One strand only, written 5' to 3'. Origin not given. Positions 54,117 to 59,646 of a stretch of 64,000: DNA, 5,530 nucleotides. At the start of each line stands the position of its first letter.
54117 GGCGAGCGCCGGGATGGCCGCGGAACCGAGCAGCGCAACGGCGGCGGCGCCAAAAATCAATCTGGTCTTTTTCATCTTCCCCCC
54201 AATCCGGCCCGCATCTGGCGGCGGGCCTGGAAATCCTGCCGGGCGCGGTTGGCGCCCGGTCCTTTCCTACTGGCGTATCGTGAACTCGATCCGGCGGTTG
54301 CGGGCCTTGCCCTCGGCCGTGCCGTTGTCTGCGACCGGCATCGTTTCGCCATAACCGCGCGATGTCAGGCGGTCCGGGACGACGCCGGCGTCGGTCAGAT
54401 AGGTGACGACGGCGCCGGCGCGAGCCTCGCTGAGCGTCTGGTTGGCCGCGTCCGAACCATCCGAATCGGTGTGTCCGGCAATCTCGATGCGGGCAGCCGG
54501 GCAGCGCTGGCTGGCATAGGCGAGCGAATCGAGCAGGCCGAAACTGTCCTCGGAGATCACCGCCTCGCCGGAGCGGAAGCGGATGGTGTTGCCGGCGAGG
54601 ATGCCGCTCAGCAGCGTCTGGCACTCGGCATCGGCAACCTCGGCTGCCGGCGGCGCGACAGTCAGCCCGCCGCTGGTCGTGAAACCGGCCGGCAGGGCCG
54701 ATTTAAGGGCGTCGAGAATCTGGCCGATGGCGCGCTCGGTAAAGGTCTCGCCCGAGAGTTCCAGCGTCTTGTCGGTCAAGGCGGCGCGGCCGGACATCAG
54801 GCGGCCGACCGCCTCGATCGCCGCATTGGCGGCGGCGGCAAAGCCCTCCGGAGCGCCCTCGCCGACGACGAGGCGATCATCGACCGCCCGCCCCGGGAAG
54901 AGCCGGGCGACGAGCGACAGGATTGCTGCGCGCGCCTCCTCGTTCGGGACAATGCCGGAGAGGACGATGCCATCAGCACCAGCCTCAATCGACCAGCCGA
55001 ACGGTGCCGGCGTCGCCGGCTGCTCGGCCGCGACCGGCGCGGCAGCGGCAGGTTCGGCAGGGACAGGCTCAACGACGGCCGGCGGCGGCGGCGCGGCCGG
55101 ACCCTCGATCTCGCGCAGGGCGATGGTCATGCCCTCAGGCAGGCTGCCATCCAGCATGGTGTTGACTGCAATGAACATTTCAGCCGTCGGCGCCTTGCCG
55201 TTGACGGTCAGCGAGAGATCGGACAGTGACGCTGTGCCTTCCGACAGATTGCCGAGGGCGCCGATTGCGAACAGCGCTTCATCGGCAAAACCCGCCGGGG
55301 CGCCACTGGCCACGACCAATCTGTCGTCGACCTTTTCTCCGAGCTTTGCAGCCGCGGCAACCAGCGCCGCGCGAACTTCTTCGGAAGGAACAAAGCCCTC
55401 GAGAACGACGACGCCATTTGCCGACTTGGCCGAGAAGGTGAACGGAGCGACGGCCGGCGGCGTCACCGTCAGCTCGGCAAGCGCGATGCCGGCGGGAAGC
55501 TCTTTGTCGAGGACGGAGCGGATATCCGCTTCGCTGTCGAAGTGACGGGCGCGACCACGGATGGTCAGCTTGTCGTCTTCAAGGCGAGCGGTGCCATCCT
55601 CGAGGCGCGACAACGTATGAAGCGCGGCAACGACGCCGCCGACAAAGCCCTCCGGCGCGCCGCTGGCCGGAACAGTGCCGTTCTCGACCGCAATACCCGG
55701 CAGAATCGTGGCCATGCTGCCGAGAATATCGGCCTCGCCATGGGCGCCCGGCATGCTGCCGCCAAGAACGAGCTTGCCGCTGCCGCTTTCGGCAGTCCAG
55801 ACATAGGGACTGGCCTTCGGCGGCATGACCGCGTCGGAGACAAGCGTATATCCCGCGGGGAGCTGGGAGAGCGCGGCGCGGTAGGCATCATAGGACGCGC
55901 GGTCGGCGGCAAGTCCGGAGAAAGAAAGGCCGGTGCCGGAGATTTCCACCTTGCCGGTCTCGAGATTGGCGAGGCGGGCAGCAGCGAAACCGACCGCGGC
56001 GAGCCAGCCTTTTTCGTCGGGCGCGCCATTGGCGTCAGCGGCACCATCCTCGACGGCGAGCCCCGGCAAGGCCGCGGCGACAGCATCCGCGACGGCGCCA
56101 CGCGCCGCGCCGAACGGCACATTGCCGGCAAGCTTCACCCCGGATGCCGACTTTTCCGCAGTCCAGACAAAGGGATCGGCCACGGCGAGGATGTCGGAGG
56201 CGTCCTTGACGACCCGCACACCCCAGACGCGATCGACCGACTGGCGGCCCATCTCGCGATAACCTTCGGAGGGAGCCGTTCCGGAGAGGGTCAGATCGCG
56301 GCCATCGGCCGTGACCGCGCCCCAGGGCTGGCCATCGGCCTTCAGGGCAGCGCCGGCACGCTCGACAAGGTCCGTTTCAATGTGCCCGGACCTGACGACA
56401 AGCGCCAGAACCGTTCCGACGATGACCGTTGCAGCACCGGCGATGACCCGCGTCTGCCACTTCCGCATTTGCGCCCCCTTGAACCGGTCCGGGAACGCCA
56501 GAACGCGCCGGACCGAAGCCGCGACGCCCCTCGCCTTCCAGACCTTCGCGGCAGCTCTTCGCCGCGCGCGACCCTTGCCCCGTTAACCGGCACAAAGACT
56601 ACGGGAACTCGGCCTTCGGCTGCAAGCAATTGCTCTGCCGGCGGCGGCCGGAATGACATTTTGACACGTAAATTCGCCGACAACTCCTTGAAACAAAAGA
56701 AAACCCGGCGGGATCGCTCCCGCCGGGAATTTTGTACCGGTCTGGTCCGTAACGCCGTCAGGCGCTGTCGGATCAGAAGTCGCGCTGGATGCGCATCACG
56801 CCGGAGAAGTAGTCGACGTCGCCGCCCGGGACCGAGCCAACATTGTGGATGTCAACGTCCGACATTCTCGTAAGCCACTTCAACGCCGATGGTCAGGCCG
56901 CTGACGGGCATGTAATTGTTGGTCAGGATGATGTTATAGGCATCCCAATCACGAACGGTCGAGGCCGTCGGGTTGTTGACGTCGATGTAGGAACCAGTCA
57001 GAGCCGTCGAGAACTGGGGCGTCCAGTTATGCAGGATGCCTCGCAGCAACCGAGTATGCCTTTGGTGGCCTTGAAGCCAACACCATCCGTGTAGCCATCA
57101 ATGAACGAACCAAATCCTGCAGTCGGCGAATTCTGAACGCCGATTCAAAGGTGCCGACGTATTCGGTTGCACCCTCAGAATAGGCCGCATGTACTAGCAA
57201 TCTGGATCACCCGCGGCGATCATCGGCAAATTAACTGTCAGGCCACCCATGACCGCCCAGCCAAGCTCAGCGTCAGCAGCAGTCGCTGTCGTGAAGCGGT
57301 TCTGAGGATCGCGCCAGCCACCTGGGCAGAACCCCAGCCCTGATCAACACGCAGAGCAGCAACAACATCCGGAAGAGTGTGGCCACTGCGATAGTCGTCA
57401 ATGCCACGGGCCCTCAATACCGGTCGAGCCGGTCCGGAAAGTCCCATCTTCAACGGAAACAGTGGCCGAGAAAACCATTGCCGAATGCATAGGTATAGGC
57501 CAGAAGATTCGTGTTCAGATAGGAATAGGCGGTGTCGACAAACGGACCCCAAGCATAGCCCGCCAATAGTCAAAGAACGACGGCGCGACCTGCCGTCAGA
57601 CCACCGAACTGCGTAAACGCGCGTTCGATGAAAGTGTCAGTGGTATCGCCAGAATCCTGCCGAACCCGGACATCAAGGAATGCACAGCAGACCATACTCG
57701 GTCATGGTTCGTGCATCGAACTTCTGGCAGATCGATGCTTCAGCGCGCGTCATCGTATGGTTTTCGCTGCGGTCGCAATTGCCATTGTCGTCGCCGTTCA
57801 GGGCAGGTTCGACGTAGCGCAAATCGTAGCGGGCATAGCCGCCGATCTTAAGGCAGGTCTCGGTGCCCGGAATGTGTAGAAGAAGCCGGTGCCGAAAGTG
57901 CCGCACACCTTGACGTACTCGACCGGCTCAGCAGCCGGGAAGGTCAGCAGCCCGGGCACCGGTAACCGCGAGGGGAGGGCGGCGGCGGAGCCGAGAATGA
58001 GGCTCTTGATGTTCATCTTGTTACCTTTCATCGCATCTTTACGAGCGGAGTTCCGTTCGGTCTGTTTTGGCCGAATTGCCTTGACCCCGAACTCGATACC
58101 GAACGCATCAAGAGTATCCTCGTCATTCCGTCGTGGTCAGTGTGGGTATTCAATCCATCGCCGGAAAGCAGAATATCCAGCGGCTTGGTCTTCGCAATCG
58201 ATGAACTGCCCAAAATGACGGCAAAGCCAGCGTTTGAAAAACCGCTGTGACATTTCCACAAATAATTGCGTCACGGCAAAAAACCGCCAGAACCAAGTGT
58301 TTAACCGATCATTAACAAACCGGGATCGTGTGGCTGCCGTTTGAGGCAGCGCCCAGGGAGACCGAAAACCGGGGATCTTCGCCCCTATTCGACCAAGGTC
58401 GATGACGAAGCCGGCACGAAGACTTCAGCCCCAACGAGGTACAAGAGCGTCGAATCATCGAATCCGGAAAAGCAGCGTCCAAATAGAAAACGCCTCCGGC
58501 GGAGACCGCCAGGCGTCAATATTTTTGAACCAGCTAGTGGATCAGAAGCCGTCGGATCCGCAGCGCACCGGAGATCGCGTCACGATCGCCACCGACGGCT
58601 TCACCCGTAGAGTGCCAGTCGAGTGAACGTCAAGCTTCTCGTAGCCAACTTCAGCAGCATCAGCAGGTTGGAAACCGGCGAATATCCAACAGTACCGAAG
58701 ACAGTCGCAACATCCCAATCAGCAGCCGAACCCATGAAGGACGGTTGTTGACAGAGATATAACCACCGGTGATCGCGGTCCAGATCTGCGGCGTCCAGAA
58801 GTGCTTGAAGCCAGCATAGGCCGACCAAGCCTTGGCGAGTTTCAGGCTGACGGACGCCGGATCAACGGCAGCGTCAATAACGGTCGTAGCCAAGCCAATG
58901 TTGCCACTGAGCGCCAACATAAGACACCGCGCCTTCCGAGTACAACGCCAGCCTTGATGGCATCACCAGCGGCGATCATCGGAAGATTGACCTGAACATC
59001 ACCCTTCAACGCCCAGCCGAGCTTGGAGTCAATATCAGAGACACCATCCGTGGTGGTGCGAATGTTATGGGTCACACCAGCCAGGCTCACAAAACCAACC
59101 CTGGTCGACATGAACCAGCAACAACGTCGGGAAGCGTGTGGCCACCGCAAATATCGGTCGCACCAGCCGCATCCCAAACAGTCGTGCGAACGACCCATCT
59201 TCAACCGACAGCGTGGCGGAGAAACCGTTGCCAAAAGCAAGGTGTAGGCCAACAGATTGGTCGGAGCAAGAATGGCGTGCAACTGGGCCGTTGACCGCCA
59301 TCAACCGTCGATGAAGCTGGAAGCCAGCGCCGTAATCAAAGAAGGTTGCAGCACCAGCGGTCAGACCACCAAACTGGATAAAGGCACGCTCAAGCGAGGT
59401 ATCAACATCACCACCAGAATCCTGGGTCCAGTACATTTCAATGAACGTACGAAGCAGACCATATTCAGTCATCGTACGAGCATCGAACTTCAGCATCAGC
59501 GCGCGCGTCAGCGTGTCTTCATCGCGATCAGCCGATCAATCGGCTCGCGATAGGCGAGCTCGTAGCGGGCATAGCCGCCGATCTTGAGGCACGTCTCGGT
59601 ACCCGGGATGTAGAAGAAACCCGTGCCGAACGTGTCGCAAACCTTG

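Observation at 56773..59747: Two tandem RopA/Omp2-type porin paralogues, both riddled with frameshifts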

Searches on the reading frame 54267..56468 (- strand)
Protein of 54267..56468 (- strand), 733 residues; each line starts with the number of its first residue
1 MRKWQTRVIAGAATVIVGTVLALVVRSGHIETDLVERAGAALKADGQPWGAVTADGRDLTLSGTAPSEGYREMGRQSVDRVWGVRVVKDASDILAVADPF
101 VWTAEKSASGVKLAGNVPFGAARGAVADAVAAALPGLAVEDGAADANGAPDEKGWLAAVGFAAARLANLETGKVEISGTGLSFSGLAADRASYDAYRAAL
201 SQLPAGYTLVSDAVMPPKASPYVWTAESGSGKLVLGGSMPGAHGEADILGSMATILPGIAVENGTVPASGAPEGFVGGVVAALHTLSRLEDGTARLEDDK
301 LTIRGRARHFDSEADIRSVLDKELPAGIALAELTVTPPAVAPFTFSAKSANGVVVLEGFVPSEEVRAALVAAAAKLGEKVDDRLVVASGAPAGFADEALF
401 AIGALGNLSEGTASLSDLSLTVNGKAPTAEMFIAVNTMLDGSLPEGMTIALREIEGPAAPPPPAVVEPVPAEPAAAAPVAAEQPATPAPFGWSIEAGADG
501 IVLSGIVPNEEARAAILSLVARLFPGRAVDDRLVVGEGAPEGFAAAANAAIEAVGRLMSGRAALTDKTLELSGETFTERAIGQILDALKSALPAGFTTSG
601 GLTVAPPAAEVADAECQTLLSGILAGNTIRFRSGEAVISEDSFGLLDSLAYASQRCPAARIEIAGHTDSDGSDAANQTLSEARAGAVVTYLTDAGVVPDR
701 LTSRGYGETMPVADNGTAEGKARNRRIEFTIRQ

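Call 7: search_protein_families(library=pfam, proteins=[window:54267-56468:-])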
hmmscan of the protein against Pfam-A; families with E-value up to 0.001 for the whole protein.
window:54267-56468:- (733 aa): 3 families
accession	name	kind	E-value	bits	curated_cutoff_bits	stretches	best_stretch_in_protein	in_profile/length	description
PF00691.25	OmpA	-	5.1e-21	75.3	27.2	1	631-725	2-98/98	OmpA family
PF04972.22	BON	-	2.6e-11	44.1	27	1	341-387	20-68/69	BON domain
PF21923.1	BON_like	-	0.00011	22.5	24.1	0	493-525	2-34/47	BON-like domain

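Call 13: find_related_loci(query=window:54267-56468:-, collection=genome_contigs, flank=10000)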
Query window:54267-56468:- (733 aa) in genome_contigs; peptide patterns used: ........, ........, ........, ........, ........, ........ (x = any residue, [..] = any of these).
225 stretches matched a pattern; 163 encode a relative of the query (tblastn E <= 1e-3); the best 80 are kept; 80 distinct loci.
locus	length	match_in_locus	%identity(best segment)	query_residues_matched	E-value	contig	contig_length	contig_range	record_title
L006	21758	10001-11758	35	1-731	1e-71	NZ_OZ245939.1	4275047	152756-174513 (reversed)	MAG: Hoeflea sp. isolate ca16b8c9-36e6-453e-b725-f16d08fa36cf chromosome 1, complete sequence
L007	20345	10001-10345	52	615-731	8e-30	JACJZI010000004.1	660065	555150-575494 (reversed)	MAG: Flavobacteriales bacterium isolate HK-STAS-BACT-60 HK-STAS-BACT-60_4, whole genome shotgun sequence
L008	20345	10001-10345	51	615-731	1e-28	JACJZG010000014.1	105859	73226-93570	MAG: Flavobacteriales bacterium isolate HK-STAS-BACT-58 HK-STAS-BACT-58_14, whole genome shotgun sequence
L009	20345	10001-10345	50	615-731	1e-28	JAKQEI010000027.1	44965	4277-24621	MAG: Bacteroidota bacterium isolate USDE_maxbin.097 k141_629593, whole genome shotgun sequence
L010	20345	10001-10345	50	615-731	2e-28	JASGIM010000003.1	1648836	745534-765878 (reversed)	MAG: Flavobacteriales bacterium isolate 5N033 JMF-2111-06-0005.ont.bin.33_2, whole genome shotgun sequence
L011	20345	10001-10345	48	615-731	8e-28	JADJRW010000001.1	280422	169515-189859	MAG: Flavobacteriales bacterium isolate Hade_18-Q3-R52-61_BATAC.255 tig00008098-10-2813440, whole genome shotgun sequenc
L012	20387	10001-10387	48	603-732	7e-28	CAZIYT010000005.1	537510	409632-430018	MAG TPA_asm: uncultured Flavobacterium sp. isolate SRP193066_co1_59 genome assembly, contig: NODE_20_length_537510_cov_4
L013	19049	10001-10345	48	615-731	2e-27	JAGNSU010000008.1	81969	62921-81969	MAG: Flavobacteriales bacterium isolate Go_SlAct_bin_145 Go_SlAct_778_length_81969_cov_12.426725, whole genome shotgun s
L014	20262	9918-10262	49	615-731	2e-27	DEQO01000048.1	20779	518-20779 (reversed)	MAG TPA_asm: Flavobacteriales bacterium UBA3364 UBA3364_contig_8355, whole genome shotgun sequence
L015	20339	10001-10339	45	617-731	3e-27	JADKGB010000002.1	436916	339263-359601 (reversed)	MAG: Flavobacteriales bacterium isolate Ribe_18-Q3-R11-54_BAT3C.87 tig00002310-10-4360420, whole genome shotgun sequence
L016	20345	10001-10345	46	615-731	6e-27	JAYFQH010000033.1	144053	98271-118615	MAG: Paludibacter sp. isolate CA_177 c_CA_000000046830, whole genome shotgun sequence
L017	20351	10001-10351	47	614-732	3e-27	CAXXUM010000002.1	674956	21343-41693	MAG: uncultured Paludibacter sp. isolate a7900705-2bc1-47d2-86de-305fcfc196f4 genome assembly, contig: contig_2, whole g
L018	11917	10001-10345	50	615-731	1e-26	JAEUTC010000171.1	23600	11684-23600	MAG: Flavobacteriales bacterium isolate new MAG-319 k141_3128806, whole genome shotgun sequence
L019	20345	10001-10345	48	615-731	8e-27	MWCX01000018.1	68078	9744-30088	MAG: Bacteroidetes bacterium ADurb.Bin174 BWY08_contig000018, whole genome shotgun sequence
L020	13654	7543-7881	48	617-731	2e-26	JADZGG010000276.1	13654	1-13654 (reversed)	MAG: Flavobacteriales bacterium isolate SJ97 c_000001111524, whole genome shotgun sequence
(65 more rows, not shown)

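Call 15: find_encoding_contigs(protein=window:54267-56468:-, flank=10000, max_places=10)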
Protein window:54267-56468:- (733 aa): no gene with exactly this product is on record in the collection.

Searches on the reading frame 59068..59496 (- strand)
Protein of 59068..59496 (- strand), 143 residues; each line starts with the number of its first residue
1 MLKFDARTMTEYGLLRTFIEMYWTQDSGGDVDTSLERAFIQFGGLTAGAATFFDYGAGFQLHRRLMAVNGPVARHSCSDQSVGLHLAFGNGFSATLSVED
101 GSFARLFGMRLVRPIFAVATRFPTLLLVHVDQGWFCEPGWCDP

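Call 55: list_cluster_members(proteins=[window:59068-59496:-, window:58845-59282:-, window:57241-57573:-, window:57801-58031:-, window:57676-57906:-, window:58663-58920:-, window:56855-57049:-, window:59511-59741:-, window:60277-61665:+, window:53133-54191:-])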
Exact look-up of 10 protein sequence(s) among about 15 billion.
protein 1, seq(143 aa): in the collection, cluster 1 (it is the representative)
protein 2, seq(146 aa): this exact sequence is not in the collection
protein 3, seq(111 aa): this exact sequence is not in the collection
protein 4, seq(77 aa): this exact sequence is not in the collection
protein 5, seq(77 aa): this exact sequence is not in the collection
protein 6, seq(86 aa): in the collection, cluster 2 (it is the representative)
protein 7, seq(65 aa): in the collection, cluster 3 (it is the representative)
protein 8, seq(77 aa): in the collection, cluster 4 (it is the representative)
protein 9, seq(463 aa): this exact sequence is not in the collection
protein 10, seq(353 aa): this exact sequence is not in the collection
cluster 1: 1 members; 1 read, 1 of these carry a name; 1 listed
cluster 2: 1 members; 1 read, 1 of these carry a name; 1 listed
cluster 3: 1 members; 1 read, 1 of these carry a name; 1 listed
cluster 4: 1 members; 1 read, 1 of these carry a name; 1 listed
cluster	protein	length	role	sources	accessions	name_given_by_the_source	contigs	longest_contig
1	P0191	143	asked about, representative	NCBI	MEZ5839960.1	MAG: porin [Hyphomicrobiales bacterium]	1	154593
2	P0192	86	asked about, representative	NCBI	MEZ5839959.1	MAG: hypothetical protein R3D02_05885 [Hyphomicrobiales bacterium]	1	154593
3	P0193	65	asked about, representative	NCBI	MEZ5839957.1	MAG: hypothetical protein R3D02_05875 [Hyphomicrobiales bacterium]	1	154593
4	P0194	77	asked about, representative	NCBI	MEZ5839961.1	MAG: porin [Hyphomicrobiales bacterium]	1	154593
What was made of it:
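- Its annotation lists the fragments as separate 'porin' or hypothetical proteins, and each is a singleton cluster in 15 billion proteins (call 55).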
